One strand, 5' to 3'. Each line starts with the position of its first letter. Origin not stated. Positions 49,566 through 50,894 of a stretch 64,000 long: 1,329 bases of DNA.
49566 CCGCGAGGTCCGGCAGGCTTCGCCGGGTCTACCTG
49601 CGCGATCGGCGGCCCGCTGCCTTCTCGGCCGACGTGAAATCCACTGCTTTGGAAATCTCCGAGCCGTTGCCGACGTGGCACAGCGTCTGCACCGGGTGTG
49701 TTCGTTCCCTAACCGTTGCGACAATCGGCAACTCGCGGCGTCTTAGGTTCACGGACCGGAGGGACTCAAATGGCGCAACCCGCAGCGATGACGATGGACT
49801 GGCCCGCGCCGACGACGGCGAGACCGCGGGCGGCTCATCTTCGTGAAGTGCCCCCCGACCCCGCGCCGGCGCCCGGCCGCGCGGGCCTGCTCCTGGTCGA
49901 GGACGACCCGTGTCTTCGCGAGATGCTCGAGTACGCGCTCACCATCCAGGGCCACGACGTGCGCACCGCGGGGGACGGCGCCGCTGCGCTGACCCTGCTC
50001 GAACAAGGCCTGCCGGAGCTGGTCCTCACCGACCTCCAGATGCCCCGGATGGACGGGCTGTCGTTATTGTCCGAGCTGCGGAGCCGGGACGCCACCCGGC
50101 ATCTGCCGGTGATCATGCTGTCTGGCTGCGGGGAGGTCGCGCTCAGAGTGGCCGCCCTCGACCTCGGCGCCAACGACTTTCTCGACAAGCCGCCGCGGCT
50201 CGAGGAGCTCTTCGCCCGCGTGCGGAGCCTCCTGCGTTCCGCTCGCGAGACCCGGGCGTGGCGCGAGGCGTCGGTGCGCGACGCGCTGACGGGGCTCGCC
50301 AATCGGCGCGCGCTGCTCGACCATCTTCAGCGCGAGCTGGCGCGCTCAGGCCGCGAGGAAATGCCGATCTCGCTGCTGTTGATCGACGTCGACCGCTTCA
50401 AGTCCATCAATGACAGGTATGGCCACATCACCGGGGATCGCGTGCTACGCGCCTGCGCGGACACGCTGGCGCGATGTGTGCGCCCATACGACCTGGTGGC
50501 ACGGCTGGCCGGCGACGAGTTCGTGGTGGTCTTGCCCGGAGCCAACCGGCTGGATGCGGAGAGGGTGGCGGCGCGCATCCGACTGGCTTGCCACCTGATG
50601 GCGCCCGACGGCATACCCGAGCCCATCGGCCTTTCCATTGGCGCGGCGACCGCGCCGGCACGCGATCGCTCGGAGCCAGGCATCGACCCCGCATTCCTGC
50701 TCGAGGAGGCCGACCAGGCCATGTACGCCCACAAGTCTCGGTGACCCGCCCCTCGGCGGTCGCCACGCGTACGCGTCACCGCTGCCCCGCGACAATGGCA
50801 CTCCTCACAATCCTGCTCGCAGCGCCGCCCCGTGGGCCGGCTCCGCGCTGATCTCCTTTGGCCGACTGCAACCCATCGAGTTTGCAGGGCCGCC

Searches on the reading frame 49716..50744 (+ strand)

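Call 74: search_protein_families(library=pfam, proteins=[window:49716-50744:+], max_evalue=0.001)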
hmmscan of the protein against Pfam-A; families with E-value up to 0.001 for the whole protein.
window:49716-50744:+ (342 aa): 2 families
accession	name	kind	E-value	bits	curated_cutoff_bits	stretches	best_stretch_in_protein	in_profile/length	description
PF00990.26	GGDEF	-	3.7e-40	137.8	23.8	1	187-341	2-156/161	Diguanylate cyclase, GGDEF domain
PF00072.30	Response_reg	-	1.2e-27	96.7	30.2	1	59-170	2-111/111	Response regulator receiver domain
